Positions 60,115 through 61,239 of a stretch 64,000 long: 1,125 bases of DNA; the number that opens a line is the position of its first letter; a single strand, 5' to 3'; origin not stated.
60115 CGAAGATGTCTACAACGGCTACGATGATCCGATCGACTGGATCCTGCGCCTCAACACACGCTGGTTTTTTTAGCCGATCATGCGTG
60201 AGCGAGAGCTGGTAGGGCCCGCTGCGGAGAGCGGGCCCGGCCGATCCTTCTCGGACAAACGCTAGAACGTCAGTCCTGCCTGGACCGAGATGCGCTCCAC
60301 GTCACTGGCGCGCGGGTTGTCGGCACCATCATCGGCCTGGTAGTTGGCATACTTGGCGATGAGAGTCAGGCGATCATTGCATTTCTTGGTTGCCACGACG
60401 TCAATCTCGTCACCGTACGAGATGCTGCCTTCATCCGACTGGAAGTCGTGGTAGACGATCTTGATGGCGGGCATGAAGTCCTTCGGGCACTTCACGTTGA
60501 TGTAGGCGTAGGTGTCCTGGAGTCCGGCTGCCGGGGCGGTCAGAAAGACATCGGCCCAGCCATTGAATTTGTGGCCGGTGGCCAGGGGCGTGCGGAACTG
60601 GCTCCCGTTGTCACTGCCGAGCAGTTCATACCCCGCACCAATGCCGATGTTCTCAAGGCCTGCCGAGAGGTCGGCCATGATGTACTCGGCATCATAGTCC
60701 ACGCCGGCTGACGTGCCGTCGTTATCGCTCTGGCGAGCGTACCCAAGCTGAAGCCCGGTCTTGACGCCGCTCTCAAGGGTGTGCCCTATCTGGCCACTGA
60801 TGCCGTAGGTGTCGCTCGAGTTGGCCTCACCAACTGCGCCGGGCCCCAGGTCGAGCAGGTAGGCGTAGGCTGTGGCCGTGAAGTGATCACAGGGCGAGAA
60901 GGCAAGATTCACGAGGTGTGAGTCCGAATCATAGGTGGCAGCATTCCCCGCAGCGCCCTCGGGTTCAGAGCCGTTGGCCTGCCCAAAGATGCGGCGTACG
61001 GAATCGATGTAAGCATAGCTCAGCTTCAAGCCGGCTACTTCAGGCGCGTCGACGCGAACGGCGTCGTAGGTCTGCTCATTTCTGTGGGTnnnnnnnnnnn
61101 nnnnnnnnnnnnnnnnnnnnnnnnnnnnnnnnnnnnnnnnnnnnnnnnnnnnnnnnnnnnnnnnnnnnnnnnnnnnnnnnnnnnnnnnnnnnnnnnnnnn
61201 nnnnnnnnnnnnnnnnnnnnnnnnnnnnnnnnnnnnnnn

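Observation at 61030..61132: Rearrangement scar: a 5'-truncated porin gene and a purF lacking its glutaminase domain meet head-to-head at the same ~60-bp junction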

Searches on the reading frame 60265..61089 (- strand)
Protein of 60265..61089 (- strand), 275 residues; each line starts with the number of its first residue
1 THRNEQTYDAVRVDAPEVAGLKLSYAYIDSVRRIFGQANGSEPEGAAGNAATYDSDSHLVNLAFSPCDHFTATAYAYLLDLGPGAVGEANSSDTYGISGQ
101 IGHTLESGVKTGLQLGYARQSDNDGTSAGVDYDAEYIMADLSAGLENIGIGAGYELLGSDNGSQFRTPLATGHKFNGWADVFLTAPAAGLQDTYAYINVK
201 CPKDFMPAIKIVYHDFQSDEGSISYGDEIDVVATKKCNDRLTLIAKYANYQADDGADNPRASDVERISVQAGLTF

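Call 5: search_protein_families(library=pfam, proteins=[window:60265-61089:-], max_evalue=0.01)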
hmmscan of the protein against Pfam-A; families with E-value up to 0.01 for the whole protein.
window:60265-61089:- (275 aa): 0 families
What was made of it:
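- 60262..61086 (-): Remnant of an Alginate_exp-family outer-membrane beta-barrel (porin) gene. It covers codons 158/159-432 plus the stop. The signal peptide, about 130 mature residues, the start codon and the Shine-Dalgarno site are missing. NCBI annotates it from TTG 61029 as a 255-aa 'hypothetical protein' (QGH42_11280). The remnant itself has no Pfam hit (call 5).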

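Call 6: search_protein_families(library=ncbifam, proteins=[window:60265-61089:-], max_evalue=1)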
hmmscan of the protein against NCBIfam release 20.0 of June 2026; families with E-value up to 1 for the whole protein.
window:60265-61089:- (275 aa): 0 families

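Call 8: search_solved_structures(query=window:60265-61089:-, max_evalue=1, show_alignments=2)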
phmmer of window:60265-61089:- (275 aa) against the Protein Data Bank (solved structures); distinct sequences matched with E-value up to 1: 1.
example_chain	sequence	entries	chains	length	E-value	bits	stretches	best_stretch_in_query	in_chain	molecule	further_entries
3kv1_A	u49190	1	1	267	0.38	13.7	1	30-145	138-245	Transcriptional repressor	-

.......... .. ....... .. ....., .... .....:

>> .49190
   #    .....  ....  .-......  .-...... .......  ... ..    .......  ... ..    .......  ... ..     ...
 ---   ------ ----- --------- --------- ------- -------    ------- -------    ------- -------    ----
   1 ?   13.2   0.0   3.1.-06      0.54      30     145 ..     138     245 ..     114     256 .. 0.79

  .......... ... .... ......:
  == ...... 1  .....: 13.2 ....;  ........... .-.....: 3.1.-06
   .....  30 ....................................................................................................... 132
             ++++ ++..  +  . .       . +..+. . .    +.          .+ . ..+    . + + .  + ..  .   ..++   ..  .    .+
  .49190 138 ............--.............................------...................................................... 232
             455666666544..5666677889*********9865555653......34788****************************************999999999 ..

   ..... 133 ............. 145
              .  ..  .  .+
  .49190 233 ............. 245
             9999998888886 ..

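Call 12: find_homologous_proteins(query=window:60265-61089:-, max_evalue=0.001)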
Query window:60265-61089:- (275 aa): 3470 proteins with E <= 0.001 among 5108 candidates; the best 120 are listed.
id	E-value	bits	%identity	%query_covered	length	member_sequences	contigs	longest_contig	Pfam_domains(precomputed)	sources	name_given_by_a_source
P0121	1.7e-165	567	100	93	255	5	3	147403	-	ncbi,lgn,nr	ncbi:MAG: hypothetical protein QGH42_11280 [Kiritimatiellia bacterium]|nr:hypothetical protein [Kiri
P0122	1.4e-155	535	85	100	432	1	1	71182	PF13372.13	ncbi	-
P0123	3.8e-155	533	85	100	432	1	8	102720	PF13372.13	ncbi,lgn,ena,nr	ncbi:MAG: alginate export family protein [Kiritimatiellae bacterium]|nr:alginate export family prote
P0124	1.1e-151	522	84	100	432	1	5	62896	PF13372.13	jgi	-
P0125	9.1e-148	509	81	100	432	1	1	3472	PF13372.13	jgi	-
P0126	6.5e-140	484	78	100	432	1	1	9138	PF13372.13,PF07642.18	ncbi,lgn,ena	-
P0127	1.7e-135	469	75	100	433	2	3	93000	PF13372.13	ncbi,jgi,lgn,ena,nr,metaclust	ncbi:MAG: alginate export family protein [Verrucomicrobia bacterium]|jgi:hypothetical protein|nr:alg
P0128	2.3e-133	462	73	100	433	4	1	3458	PF13372.13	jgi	jgi:hypothetical protein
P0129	3.5e-112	393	66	100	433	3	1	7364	PF13372.13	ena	-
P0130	3.5e-111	389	65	100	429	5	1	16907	PF13372.13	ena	-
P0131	5.6e-109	382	64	100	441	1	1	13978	PF13372.13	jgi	jgi:hypothetical protein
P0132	4.3e-108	379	66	100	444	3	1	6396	PF13372.13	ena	-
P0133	8.2e-108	378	62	100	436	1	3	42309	PF13372.13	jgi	-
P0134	3.8e-107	376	63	100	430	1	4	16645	PF13372.13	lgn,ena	-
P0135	5.2e-106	372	62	100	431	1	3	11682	-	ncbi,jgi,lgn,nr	ncbi:MAG: hypothetical protein HQ523_02090 [Lentisphaerae bacterium]|nr:hypothetical protein [Lentis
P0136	5.8e-102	359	60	100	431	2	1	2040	PF13372.13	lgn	-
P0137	7.1e-102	359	60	100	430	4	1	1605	PF13372.13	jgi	jgi:hypothetical protein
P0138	3.3e-101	357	59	100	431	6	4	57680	PF13372.13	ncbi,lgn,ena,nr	ncbi:MAG: alginate export family protein [Kiritimatiellae bacterium]|nr:alginate export family prote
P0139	8.5e-101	355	58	100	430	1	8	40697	PF13372.13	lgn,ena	-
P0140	8.6e-100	352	58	100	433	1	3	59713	PF13372.13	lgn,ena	-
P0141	1.2e-95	338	57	100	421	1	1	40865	PF13372.13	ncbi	-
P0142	5.5e-91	323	56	100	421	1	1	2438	PF13372.13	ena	-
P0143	7.0e-91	323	58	100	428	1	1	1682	PF13372.13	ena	-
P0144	8.2e-91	323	56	100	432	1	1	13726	PF13372.13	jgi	-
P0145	3.7e-90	320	55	100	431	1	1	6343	PF13372.13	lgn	-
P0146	2.3e-89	318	57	100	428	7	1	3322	PF13372.13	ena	-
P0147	7.1e-87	310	53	100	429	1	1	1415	PF13372.13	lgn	-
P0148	1.2e-86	309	58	100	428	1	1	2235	PF13372.13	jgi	jgi:hypothetical protein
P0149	3.5e-86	307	53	100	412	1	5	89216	PF13372.13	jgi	-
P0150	1.4e-78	282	50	100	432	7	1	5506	PF13372.13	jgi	jgi:hypothetical protein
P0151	3.6e-75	271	49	100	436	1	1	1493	PF13372.13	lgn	-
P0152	2.0e-74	269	50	100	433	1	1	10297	PF13372.13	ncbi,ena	-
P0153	8.5e-70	254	48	100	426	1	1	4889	PF13372.13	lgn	-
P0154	5.6e-69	251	47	100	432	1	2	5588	PF13372.13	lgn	-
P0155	7.3e-67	244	45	100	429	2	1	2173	PF13372.13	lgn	-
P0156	7.0e-61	224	45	100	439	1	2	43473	PF13372.13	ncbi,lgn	-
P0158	8.4e-56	208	43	100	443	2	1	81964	PF13372.13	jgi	-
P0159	1.2e-55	207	46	93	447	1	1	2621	PF13372.13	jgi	-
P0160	3.1e-55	206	43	100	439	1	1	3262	PF13372.13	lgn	-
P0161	2.1e-54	203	42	100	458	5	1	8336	PF13372.13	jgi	-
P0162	1.1e-53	201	44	100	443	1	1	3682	PF13372.13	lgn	-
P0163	1.7e-53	200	45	100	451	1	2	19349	PF13372.13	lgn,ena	-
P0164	5.2e-53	199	40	100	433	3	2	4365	PF13372.13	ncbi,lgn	ncbi:MAG: alginate export family protein [Limisphaerales bacterium]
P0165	6.8e-53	198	43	100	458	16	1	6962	PF13372.13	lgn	-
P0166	1.3e-52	197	46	92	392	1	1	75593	PF13372.13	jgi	-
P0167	1.4e-52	197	43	100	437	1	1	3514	PF13372.13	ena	-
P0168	4.7e-52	195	46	91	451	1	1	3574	PF13372.13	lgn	-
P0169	4.8e-52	195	44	100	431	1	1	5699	PF13372.13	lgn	-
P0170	1.8e-51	194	41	100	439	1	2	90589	PF13372.13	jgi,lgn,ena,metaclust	metaclust:\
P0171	2.2e-51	193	42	99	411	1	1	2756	PF13372.13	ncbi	-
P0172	2.5e-51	193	43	100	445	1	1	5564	PF13372.13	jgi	-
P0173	2.8e-51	193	41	100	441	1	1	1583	PF13372.13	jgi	jgi:hypothetical protein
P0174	2.9e-51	193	41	98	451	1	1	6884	PF13372.13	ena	-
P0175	3.8e-51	192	45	100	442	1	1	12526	PF13372.13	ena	-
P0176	1.1e-50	191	44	93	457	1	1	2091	PF13372.13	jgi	-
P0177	1.2e-50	191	40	100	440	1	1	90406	PF13372.13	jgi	jgi:hypothetical protein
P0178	1.9e-50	190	42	99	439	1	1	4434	PF13372.13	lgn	-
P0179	2.2e-50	190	42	100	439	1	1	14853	PF13372.13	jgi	jgi:hypothetical protein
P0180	2.9e-50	190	45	99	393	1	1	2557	PF13372.13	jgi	jgi:hypothetical protein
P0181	3.7e-50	189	43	100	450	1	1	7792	PF13372.13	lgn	-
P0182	5.5e-50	189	45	92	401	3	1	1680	PF13372.13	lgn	-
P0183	8.9e-50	188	40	98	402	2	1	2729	PF13372.13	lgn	-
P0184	1.1e-49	188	38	99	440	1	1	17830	PF13372.13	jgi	jgi:hypothetical protein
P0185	1.4e-49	187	42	99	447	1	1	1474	PF13372.13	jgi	-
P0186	2.3e-49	187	41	100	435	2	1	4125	PF13372.13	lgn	-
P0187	2.4e-49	187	43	92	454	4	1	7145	PF13372.13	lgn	-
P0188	2.4e-49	187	41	100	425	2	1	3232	PF13372.13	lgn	-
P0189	2.5e-49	186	41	100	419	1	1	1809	PF13372.13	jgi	jgi:hypothetical protein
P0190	2.8e-49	186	42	99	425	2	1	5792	PF13372.13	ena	-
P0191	3.9e-49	186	43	100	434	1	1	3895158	PF13372.13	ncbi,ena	-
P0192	3.9e-49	186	42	100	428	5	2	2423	PF13372.13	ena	-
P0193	4.0e-49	186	40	98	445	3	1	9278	PF13372.13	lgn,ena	-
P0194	4.2e-49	186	43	95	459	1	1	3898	PF13372.13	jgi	-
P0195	4.9e-49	186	40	100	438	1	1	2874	PF13372.13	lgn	-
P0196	5.1e-49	186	43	99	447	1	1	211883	PF13372.13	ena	-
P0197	6.0e-49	185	37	100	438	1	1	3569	PF13372.13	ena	-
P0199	6.6e-49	185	42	100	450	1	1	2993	PF13372.13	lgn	-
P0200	6.9e-49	185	41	100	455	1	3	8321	PF13372.13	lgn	-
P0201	1.0e-48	185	41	100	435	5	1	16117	PF13372.13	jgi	-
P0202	1.0e-48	185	42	100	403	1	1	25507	PF13372.13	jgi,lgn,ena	jgi:hypothetical protein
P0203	1.2e-48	184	45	91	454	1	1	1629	PF13372.13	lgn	-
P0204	1.5e-48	184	40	99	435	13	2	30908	PF13372.13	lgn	-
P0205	1.7e-48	184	40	100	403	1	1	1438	PF13372.13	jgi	jgi:hypothetical protein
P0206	1.7e-48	184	42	93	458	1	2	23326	PF13372.13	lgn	-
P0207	1.9e-48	184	41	100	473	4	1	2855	PF13372.13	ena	-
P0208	2.2e-48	183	40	100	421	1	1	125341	PF13372.13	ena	-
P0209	2.4e-48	183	40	100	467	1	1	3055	PF13372.13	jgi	jgi:hypothetical protein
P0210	2.4e-48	183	39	100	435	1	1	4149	PF13372.13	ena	-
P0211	2.5e-48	183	39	100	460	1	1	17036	PF13372.13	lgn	-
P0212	2.6e-48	183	41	99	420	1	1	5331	PF13372.13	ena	-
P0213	3.3e-48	183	44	93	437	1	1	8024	PF13372.13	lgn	-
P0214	3.4e-48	183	41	100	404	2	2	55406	PF13372.13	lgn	-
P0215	4.5e-48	182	40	100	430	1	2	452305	PF13372.13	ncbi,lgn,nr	ncbi:MAG: alginate export family protein [Verrucomicrobiota bacterium]|nr:alginate export family pro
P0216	4.9e-48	182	41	100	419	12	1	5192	PF13372.13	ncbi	-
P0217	5.2e-48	182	43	92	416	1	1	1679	PF13372.13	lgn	-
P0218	5.8e-48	182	45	92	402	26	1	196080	PF13372.13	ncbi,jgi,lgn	ncbi:MAG: hypothetical protein ACI90U_001585 [Pseudomonadales bacterium]|jgi:hypothetical protein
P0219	5.9e-48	182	39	100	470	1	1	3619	PF13372.13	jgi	jgi:hypothetical protein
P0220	7.3e-48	182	40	100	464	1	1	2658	PF13372.13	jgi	jgi:hypothetical protein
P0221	8.0e-48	182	41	100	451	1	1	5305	PF13372.13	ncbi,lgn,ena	-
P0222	8.3e-48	182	41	100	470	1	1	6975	PF13372.13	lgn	-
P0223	8.3e-48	182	44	91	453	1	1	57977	PF13372.13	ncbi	-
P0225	9.7e-48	181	41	100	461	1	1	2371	PF13372.13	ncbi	-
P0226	1.0e-47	181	42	100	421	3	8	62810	PF13372.13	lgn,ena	-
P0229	1.5e-47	181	42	99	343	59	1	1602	PF13372.13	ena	-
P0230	1.7e-47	181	41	100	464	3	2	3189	PF13372.13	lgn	-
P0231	1.7e-47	180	41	100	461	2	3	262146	PF13372.13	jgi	-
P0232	1.8e-47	180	41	99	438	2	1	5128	PF13372.13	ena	-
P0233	1.9e-47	180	42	100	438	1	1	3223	PF13372.13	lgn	-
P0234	2.2e-47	180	40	100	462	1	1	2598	PF13372.13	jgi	jgi:hypothetical protein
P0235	2.6e-47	180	41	93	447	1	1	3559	PF13372.13,PF05538.18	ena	-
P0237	3.1e-47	180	41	100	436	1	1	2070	PF13372.13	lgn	-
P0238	3.3e-47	180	42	100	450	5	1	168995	PF13372.13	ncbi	ncbi:MAG: alginate export family protein [Phycisphaerales bacterium]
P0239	3.4e-47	180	42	100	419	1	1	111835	PF13372.13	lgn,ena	-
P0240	3.5e-47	179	38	100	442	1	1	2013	PF13372.13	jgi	jgi:hypothetical protein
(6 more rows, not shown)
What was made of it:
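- Checked: It is 84-85% identical, over all 275 residues, to 432-aa proteins carrying PF13372 Alginate_exp (call 12).
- Nearly all of the 120 porin homologues listed are about 400-470 aa; the few much shorter ones include the window's own 255-aa remnant and proteins from short contigs (call 12).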

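Call 13: find_encoding_contigs(protein=P0123, flank=8000, max_places=4)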
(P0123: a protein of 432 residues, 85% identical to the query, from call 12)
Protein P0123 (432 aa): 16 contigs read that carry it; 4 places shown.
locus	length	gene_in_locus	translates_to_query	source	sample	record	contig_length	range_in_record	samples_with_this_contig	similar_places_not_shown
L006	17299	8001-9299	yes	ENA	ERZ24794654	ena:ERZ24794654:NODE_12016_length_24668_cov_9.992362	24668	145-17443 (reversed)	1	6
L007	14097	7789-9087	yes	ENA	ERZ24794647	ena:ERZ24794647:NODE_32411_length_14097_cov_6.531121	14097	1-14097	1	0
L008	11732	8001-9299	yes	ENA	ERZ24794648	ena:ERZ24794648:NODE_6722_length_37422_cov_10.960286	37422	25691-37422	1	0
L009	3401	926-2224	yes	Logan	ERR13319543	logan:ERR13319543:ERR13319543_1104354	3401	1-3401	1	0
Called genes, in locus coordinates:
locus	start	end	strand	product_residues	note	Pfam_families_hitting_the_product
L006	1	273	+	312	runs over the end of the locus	PF03116:NQR2_RnfD_RnfE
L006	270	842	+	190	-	PF04205:FMN_bind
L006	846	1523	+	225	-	PF02508:Rnf-Nqr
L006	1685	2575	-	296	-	PF01797:Y1_Tnp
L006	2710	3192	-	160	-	PF01740:STAS, PF13466:STAS_2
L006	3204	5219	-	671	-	PF00672:HAMP, PF07228:SpoIIE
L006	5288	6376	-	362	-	PF00294:PfkB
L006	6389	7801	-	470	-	PF13537:GATase_7 (weak)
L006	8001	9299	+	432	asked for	PF13372:Alginate_exp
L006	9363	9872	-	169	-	-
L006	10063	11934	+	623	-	PF17297:PEPCK_N, PF00821:PEPCK_GTP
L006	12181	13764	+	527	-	-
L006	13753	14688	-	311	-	PF06325:PrmA, PF05175:MTS (weak), PF13847:Methyltransf_31 (weak), PF13649:Methyltransf_25 (weak)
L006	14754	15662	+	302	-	PF16881:LIAS_N, PF04055:Radical_SAM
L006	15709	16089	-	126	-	PF01467:CTP_transf_like, PF06574:FAD_syn (weak)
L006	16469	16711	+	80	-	PF01521:Fe-S_biosyn (weak)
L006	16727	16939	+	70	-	-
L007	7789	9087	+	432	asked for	PF13372:Alginate_exp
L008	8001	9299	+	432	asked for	PF13372:Alginate_exp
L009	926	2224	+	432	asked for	PF13372:Alginate_exp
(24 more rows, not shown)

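Call 14: find_encoding_contigs(protein=P0124, flank=8000, max_places=4)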
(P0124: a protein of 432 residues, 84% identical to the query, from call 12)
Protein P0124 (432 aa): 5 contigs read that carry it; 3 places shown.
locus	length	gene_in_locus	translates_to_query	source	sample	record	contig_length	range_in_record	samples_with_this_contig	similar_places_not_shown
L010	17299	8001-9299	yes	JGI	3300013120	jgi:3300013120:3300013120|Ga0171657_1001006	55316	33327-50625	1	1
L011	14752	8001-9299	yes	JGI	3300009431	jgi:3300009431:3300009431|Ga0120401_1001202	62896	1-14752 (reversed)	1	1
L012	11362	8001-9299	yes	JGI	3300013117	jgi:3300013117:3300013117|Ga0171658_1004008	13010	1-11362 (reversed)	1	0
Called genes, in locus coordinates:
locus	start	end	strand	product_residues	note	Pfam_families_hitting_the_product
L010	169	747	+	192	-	PF02508:Rnf-Nqr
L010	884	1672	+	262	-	PF12838:Fer4_7 (faint), PF00037:Fer4 (faint), PF04060:FeS, PF14697:Fer4_21 (weak)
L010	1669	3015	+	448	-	PF13375:RnfC_N, PF01512:Complex1_51K, PF10531:SLBB, PF12838:Fer4_7 (weak), PF13187:Fer4_9 (weak), PF13237:Fer4_10 (weak)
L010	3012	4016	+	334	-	PF03116:NQR2_RnfD_RnfE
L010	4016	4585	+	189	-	PF04205:FMN_bind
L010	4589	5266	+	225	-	PF02508:Rnf-Nqr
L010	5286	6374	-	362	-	PF00294:PfkB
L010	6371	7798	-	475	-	PF13537:GATase_7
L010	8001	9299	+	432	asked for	PF13372:Alginate_exp (weak)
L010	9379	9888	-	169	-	-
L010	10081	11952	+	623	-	PF17297:PEPCK_N, PF01293:PEPCK_ATP (weak), PF00821:PEPCK_GTP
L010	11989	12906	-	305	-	PF06325:PrmA, PF05175:MTS (weak), PF08241:Methyltransf_11 (faint), PF13489:Methyltransf_23 (weak), PF13847:Methyltransf_31 (weak), PF13649:Methyltransf_25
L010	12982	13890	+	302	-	PF16881:LIAS_N, PF04055:Radical_SAM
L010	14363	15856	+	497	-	PF13271:DUF4062, PF13749:HATPase_c_4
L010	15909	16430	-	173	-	-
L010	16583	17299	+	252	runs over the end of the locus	PF17761:DUF1016_N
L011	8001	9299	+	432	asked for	PF13372:Alginate_exp (weak)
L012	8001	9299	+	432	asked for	PF13372:Alginate_exp (weak)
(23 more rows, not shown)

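Call 19: search_protein_families(library=ncbifam, proteins=[L006:6389-7801:-, L006:5288-6376:-, L006:8001-9299:+, L006:9363-9872:-], max_evalue=0.001)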
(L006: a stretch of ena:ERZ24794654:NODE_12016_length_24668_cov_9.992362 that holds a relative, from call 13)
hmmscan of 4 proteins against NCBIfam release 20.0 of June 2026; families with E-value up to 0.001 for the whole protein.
L006:6389-7801:- (470 aa): 2 families
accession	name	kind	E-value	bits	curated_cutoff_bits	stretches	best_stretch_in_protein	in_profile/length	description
TIGR01134.1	purF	equivalog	7.5e-54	183.7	350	1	3-385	2-380/432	amidophosphoribosyltransferase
NF001484.0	PRK00331.1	subfamily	0.00039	18.9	381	1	89-231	93-232/601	isomerizing glutamine--fructose-6-phosphate transaminase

L006:5288-6376:- (362 aa): 17 families
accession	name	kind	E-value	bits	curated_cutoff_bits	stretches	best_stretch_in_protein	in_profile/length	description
NF041633.1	trifunc_aldol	exception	1.9e-128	429.4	700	1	2-362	244-580/580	KHG/KDPG aldolase/sugar kinase fusion protein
NF041332.1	KDG_KDGal_kin_Halo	equivalog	6.4e-55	186.8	440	2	2-224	4-217/320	bifunctional 2-dehydro-3-deoxygluconokinase/2-dehydro-3-deoxygalactonokinase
TIGR04382.1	myo_inos_iolC_N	equivalog_domain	3.2e-25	89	300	1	31-332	32-288/309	5-dehydro-2-deoxygluconokinase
NF040938.1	KDG_KDGal_kin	equivalog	9.3e-23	80.8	400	1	4-214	3-201/305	bifunctional 2-dehydro-3-deoxygluconokinase/2-dehydro-3-deoxygalactonokinase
NF052444.1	DhDoxglucKinKdgK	equivalog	1.8e-14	53.9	400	1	27-210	19-202/303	2-dehydro-3-deoxygluconokinase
NF053626.1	RibKinHalex1628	equivalog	3.3e-12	46.5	330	2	33-217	38-197/293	ATP-dependent ribose-1-phosphate kinase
NF006957.1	PRK09434.1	equivalog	7.9e-11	42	450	1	33-205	27-188/302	fructokinase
NF008353.0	PRK11142.1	equivalog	3.4e-09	36.6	341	0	28-110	34-116/307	ribokinase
NF049991.1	TagKinase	equivalog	4.2e-09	35.6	420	1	40-216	48-214/321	tagatose kinase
TIGR02152.1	D_ribokin_bact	equivalog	5.7e-09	35.7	299.65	0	28-92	30-94/298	ribokinase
NF047869.1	myo_kin_aldol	exception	1.1e-08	33.9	600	1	31-207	37-216/586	bifunctional 5-dehydro-2-deoxygluconokinase/5-dehydro-2-deoxyphosphogluconate aldolase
NF007416.0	PRK09954.1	equivalog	1.5e-08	34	561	1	24-92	84-151/362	sugar kinase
NF007355.0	PRK09850.1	equivalog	4.7e-07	29.2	540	1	18-82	25-89/313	pseudouridine kinase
NF007321.0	PRK09813.1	equivalog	6.7e-07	29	247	0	31-88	21-78/261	fructoselysine 6-kinase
TIGR03168.1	1-PFK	subfamily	7.5e-07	28.3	216.4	0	293-338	243-286/305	hexose kinase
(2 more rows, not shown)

L006:8001-9299:+ (432 aa): 2 families
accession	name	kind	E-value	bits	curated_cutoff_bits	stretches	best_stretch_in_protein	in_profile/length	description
NF033923.0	opr_proin_2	subfamily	1.3e-07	31.1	150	1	29-411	20-368/386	Opr family porin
NF033939.0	DESULF_POR1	subfamily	0.00012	21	250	1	57-241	50-210/454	outer membrane homotrimeric porin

L006:9363-9872:- (169 aa): 0 families
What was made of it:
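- On PurF, glutamine PRPP amidotransferase (TIGR01134 equivalog): The intact relative scores 183.7 bits (call 19).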
